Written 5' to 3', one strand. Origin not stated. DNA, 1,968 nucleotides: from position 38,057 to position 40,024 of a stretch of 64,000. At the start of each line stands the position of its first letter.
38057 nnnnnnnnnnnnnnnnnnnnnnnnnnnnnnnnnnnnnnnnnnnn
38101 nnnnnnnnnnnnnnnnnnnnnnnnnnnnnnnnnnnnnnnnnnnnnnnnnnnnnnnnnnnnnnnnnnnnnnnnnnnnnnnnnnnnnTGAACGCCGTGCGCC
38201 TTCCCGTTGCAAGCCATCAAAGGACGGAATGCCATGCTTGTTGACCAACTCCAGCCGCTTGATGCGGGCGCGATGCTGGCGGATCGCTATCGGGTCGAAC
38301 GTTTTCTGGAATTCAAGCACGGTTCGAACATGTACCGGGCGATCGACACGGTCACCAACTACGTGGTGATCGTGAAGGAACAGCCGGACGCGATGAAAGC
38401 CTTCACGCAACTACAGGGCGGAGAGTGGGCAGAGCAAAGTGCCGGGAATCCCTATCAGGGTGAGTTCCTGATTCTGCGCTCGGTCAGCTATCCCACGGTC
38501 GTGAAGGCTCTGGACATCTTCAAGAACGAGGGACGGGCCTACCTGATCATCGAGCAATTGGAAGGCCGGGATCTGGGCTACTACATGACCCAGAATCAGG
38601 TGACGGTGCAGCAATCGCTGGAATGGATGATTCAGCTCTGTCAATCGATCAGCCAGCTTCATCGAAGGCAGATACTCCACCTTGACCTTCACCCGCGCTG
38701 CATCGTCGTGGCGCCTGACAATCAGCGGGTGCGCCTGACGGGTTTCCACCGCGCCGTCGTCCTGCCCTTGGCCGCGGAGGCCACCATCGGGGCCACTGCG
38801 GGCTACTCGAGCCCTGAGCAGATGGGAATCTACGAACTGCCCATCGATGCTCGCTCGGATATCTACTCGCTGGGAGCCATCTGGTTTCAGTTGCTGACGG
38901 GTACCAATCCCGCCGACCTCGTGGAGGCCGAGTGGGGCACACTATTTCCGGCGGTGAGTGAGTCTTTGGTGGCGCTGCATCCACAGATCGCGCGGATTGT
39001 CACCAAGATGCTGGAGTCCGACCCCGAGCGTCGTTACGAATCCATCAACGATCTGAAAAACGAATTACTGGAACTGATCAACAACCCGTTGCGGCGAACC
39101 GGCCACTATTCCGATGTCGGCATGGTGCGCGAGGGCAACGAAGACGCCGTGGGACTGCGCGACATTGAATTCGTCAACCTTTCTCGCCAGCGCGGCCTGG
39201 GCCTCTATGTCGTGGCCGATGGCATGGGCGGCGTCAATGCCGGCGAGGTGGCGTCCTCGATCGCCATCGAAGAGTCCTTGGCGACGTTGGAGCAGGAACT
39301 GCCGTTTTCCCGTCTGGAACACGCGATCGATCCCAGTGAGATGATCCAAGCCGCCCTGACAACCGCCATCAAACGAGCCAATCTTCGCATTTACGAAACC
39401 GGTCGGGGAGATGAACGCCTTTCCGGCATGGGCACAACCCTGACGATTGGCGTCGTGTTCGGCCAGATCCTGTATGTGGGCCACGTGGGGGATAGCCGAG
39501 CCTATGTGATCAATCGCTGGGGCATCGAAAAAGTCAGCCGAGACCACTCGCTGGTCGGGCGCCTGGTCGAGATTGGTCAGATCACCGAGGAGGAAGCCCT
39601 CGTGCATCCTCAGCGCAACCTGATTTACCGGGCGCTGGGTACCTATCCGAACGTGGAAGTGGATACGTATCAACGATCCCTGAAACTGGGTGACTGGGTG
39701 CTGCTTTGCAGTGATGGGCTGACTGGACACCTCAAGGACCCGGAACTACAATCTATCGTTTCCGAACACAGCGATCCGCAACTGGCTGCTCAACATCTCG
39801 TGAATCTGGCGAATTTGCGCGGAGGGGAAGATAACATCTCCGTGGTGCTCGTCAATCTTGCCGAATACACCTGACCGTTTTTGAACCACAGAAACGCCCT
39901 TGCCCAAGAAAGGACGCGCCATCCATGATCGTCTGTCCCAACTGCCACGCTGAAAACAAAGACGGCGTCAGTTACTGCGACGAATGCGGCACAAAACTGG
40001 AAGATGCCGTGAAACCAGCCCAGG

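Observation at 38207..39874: Pseudokinase-PP2C fusion protein in the Ser/Thr signalling cluster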

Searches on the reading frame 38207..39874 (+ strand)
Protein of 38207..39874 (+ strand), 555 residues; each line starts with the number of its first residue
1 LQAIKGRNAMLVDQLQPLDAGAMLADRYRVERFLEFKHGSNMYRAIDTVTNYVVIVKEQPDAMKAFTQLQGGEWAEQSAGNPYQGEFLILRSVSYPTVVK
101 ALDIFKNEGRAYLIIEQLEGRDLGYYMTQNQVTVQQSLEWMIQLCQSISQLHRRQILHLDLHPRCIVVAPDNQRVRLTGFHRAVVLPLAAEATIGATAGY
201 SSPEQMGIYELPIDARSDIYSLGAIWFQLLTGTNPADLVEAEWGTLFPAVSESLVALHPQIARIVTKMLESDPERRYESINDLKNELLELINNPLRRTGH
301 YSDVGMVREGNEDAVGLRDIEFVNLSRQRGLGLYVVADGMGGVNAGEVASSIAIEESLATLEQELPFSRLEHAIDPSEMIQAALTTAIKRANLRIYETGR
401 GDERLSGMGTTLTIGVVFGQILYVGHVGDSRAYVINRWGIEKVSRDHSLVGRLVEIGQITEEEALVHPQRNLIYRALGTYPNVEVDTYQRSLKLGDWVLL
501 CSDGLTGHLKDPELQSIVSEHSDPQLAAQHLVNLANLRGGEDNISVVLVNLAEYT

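Call 3: search_protein_families(library=pfam, proteins=[window:38207-39874:+], max_evalue=0.01)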
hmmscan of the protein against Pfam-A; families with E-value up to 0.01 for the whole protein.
window:38207-39874:+ (555 aa): 6 families
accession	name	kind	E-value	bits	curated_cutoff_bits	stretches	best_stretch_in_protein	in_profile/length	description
PF00069.31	Pkinase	-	2.2e-23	83.4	31.7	1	61-278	27-253/263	Protein kinase domain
PF07714.23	PK_Tyr_Ser-Thr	-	6.4e-13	49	23.1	1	84-276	49-248/258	Protein tyrosine and serine/threonine kinase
PF00481.26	PP2C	-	4.5e-12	46.6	20.3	1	326-544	29-255/255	Protein phosphatase 2C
PF13672.11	PP2C_2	-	6.8e-10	39.3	24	1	327-513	20-182/209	Protein phosphatase 2C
PF06293.20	Kdo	-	9.9e-06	25.6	21.3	1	108-183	89-169/207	Lipopolysaccharide kinase (Kdo/WaaP) family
PF07228.17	SpoIIE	-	0.00035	21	25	1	476-549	104-189/192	Stage II sporulation protein E (SpoIIE)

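Call 4: search_protein_families(library=ncbifam, proteins=[window:38207-39874:+], max_evalue=0.01)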
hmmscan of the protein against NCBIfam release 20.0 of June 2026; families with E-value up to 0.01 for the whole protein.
window:38207-39874:+ (555 aa): 14 families
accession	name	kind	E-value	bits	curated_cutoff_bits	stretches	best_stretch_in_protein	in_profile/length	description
NF033484.1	Stp1_PP2C_phos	equivalog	2e-75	253.3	230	1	302-549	2-231/232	Stp1/IreP family PP2C-type Ser/Thr phosphatase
NF011149.0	PRK14559.1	equivalog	2.2e-35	122.5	374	1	277-551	354-631/642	serine/threonine phosphatase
NF047741.1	antiphage_MADS6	equivalog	1.5e-33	116.2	460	2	96-338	256-501/612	methylation-associated defense system protein kinase MAD6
NF033483.0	PknB_PASTA_kin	equivalog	3.5e-30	105.5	450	1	21-296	2-274/563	Stk1 family PASTA domain-containing Ser/Thr kinase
NF038150.1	lanthi_synth_IV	equivalog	1.7e-29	102.7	650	1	20-291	183-457/851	class IV lanthionine synthetase LanL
NF038151.1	lanthi_synth_III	equivalog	1.7e-18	66.4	575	1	22-277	216-471/833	class III lanthionine synthetase LanKC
NF052427.1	StpK7MSMEG_1200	equivalog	1e-15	57.3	900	1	30-299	11-277/601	serine/threonine protein kinase StpK7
NF033442.0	BREX_PglW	equivalog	1e-14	53.3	990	1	75-289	249-485/1391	BREX system serine/threonine kinase PglW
TIGR03903.1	TOMM_kin_cyc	equivalog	1.6e-10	39.5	705.75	1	84-286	26-243/1267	TOMM system kinase/cyclase fusion protein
NF009651.0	PRK13184.1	equivalog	2.1e-09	35.9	839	1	194-290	191-290/932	serine/threonine-protein kinase PknD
NF043056.1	T4SS_LegK1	equivalog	2.8e-05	22.9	550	1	106-225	149-279/516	Dot/Icm T4SS effector kinase LegK1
NF002475.0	PRK01723.1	equivalog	0.0002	20.5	142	1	110-183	121-190/241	3-deoxy-D-manno-octulosonic acid kinase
TIGR03724.2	arch_bud32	equivalog_domain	0.0007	19.1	125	1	109-173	66-121/193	KEOPS complex kinase/ATPase Bud32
NF058632.1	SerThrKinPrkT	equivalog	0.0063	15.6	280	0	103-177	85-159/322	serine/threonine protein kinase PrkT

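Call 5: search_solved_structures(query=window:38207-39874:+, show_alignments=4, max_evalue=0.00001)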
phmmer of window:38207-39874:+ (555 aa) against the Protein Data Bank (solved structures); distinct sequences matched with E-value up to 0.00001: 680 (the best 60 are shown).
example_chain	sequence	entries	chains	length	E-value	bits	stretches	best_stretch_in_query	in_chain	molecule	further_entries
5f1m_A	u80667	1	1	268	1e-39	139.7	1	299-549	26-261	Phosphorylated protein phosphatase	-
6ihl_A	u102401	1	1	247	1.2e-39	139.5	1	300-549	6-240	Phosphorylated protein phosphatase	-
6ihs_A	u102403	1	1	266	1.3e-39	139.3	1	300-549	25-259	Phosphorylated protein phosphatase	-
6ihr_A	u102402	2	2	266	1.3e-39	139.3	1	300-549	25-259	Phosphorylated protein phosphatase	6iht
6ihw_A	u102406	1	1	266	3.4e-39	138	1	300-549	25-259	Phosphorylated protein phosphatase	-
6ihv_A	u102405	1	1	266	6.5e-39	137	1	300-549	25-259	Phosphorylated protein phosphatase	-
6ihu_A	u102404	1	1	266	8.9e-39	136.6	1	300-549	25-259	Phosphorylated protein phosphatase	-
2pk0_A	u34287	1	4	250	3.3e-38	134.7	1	303-550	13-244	Serine/threonine protein phosphatase Stp1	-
6jkv_A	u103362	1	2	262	1.7e-31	112.6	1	296-549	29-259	PppA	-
5d2u_A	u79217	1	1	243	2e-31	112.3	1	302-550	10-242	Protein serin-threonin phosphatase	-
5iti_A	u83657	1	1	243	5.2e-31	111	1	302-550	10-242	Protein serin-threonin phosphatase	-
2j82_A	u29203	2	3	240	5.4e-31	110.9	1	302-550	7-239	PROTEIN SERINE-THREONINE PHOSPHATASE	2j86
1txo_A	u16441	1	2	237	1.2e-30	109.8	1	303-551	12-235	Putative Bacterial Enzyme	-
2cm1_A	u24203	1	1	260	2.2e-30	108.9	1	302-551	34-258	SERINE THREONINE PROTEIN PHOSPHATASE PSTP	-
2y09_A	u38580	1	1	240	6.9e-30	107.3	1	302-550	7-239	PROTEIN SERIN-THREONIN PHOSPHATASE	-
2xzv_A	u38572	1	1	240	6.9e-30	107.3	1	302-550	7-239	PROTEIN SERIN-THREONIN PHOSPHATASE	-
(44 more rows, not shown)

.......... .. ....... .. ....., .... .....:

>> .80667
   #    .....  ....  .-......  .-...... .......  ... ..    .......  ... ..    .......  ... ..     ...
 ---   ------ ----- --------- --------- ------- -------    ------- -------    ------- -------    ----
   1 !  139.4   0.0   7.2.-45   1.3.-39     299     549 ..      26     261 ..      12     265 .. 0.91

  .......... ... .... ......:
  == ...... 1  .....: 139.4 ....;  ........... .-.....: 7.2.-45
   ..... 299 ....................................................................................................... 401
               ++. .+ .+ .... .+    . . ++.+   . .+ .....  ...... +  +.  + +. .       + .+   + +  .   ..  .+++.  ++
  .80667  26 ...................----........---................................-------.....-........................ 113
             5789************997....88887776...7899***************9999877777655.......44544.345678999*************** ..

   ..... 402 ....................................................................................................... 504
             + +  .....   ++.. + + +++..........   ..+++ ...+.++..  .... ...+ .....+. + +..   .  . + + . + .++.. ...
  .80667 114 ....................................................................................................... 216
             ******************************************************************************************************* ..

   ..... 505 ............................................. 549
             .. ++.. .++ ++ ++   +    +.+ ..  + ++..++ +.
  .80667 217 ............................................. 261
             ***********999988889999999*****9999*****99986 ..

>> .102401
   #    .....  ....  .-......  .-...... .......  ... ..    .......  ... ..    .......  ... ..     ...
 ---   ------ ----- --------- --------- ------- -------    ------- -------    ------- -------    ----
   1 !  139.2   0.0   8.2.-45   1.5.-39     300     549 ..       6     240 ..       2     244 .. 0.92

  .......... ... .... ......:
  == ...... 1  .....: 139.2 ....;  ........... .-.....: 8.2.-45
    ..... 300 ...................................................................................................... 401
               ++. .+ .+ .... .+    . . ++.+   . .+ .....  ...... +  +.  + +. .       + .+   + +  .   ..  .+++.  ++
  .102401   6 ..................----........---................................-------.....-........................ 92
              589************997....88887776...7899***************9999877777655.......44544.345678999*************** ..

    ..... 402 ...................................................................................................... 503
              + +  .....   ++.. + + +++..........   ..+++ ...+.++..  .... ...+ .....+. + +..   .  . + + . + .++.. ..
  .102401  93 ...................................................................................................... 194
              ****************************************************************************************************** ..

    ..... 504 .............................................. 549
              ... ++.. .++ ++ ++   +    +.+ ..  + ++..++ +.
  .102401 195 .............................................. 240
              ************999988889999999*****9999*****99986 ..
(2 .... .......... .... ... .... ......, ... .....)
